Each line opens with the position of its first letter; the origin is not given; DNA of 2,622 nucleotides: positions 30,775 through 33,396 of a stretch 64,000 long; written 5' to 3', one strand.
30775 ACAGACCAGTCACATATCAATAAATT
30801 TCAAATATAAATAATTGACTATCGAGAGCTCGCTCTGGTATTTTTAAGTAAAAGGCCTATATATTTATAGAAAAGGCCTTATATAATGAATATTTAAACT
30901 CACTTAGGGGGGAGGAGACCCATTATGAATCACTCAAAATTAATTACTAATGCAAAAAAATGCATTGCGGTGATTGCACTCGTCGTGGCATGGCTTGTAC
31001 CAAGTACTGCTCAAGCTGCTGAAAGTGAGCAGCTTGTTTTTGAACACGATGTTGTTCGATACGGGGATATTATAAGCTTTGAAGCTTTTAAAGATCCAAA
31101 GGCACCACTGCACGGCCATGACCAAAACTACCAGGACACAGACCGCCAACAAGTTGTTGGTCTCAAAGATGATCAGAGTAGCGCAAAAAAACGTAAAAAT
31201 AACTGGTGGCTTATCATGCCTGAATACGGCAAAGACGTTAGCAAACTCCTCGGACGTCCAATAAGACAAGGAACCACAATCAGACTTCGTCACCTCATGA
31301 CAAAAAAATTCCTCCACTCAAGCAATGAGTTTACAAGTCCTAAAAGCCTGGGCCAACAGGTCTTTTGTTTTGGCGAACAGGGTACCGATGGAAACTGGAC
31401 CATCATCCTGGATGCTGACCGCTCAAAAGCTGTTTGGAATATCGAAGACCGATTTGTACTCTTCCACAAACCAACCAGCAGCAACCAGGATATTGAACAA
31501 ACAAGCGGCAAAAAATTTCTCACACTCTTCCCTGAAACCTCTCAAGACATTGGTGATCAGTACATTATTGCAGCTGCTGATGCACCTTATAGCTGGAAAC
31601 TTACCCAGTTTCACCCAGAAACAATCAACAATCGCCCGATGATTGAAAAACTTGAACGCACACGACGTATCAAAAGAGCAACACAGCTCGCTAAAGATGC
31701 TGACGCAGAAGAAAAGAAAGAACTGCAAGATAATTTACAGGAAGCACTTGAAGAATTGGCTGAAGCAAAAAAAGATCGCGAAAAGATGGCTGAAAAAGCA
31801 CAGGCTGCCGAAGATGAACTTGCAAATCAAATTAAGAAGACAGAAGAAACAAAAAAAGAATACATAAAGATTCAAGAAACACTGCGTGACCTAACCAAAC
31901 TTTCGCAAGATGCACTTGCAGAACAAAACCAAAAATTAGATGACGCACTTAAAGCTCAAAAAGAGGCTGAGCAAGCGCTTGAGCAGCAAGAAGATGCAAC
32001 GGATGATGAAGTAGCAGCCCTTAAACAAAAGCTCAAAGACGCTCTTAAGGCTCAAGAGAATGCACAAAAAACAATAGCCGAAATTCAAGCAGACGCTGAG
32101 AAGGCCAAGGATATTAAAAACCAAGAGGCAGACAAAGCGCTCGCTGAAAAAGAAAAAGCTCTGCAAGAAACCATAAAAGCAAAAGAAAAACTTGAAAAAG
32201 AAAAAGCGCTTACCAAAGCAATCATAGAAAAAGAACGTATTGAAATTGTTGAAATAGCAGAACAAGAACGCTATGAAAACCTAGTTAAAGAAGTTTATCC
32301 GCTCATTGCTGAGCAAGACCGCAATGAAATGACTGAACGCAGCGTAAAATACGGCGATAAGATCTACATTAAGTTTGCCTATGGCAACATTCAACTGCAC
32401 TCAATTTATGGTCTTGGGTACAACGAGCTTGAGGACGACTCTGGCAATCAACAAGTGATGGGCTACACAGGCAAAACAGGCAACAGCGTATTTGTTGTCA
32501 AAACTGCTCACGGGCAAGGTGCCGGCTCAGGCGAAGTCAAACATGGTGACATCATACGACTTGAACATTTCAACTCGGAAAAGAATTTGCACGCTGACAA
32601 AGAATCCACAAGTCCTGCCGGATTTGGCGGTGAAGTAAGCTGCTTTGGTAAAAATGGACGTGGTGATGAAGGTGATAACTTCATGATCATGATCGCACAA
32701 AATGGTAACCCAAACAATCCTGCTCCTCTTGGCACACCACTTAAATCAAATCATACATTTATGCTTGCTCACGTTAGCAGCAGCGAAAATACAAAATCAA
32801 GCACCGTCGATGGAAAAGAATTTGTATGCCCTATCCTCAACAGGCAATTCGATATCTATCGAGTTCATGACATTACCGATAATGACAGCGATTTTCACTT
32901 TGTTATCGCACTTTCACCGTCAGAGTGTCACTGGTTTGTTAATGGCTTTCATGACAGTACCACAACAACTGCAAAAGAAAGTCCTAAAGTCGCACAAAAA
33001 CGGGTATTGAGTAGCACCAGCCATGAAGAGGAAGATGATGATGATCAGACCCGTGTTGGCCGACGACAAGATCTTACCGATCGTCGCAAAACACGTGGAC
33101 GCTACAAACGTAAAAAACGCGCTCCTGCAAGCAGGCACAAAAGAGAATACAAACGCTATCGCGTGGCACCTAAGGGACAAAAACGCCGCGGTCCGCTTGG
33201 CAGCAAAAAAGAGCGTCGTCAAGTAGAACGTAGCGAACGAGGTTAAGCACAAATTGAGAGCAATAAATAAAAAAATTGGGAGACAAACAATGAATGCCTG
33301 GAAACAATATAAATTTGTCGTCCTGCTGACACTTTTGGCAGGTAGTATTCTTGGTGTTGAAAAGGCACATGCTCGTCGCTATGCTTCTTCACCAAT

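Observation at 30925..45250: Six consecutive paralogs sharing a C-terminal SDF2-like MIR module plus basic tail, with shuffled N-terminal modules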

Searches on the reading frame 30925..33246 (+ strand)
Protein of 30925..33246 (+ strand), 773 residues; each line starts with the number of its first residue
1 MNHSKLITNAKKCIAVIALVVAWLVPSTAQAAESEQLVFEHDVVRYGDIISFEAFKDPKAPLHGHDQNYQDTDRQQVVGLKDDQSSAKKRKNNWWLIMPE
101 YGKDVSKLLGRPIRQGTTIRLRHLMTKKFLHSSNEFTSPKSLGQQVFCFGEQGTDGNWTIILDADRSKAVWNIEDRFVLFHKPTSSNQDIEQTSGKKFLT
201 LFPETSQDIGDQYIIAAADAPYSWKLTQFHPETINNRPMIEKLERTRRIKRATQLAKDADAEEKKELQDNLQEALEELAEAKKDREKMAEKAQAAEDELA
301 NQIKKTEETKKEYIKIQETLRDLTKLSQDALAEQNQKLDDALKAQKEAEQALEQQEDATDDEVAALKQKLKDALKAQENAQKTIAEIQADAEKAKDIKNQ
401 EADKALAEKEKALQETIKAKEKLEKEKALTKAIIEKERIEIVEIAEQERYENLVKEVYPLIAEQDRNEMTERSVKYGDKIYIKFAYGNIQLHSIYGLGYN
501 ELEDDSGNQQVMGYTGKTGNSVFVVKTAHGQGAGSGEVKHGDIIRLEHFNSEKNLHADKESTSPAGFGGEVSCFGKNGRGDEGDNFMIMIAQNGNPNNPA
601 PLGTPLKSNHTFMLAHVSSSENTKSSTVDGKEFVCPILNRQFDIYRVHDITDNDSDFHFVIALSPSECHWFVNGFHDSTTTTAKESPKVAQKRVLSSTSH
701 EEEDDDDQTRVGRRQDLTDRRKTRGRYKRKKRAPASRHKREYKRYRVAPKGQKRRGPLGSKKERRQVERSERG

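Call 3: search_protein_families(library=pfam, proteins=[window:30925-33246:+], max_evalue=0.01)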
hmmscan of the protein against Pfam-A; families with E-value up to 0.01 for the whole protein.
window:30925-33246:+ (773 aa): 2 families
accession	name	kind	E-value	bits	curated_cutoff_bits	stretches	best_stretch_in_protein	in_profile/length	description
PF02815.25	MIR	-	3.8e-12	46.9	25.6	2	63-157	13-113/185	MIR domain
PF08709.17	Ins145_P3_rec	-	0.0018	17.9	23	0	92-139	142-187/213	Inositol 1,4,5-trisphosphate/ryanodine receptor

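Call 71: search_protein_families(library=ncbifam, proteins=[window:30925-33246:+], max_evalue=0.1)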
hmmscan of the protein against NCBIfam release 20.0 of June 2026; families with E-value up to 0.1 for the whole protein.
window:30925-33246:+ (773 aa): 2 families
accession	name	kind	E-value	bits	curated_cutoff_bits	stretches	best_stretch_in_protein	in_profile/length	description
NF045780.1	TrlF_fam_ATP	equivalog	0.00015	20.6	350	1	241-463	449-705/944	TrlF family AAA-like ATPase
TIGR02168.1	SMC_prok_B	equivalog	0.053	11.2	567.35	1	246-449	287-487/1181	chromosome segregation protein SMC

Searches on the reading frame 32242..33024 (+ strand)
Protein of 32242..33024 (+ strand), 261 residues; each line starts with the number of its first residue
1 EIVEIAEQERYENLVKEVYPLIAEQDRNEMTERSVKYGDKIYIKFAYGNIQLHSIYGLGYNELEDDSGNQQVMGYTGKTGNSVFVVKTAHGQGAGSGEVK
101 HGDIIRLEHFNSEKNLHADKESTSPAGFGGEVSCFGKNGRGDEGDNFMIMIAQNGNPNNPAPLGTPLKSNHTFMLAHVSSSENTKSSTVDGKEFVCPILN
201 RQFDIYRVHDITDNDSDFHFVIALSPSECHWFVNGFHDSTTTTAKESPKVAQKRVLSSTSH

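Call 36: search_protein_families(library=pfam, proteins=[window:32242-33024:+], max_evalue=10)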
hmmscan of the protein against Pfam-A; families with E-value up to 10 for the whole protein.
window:32242-33024:+ (261 aa): 3 families
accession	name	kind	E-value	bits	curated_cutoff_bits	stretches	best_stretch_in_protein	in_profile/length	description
PF02815.25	MIR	-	1.7e-05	25.3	25.6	1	66-154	29-122/185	MIR domain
PF04131.20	NanE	-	0.062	12.9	27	1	168-242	89-158/192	Putative N-acetylmannosamine-6-phosphate epimerase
PF08709.17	Ins145_P3_rec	-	0.14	11.8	23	1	80-124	79-123/213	Inositol 1,4,5-trisphosphate/ryanodine receptor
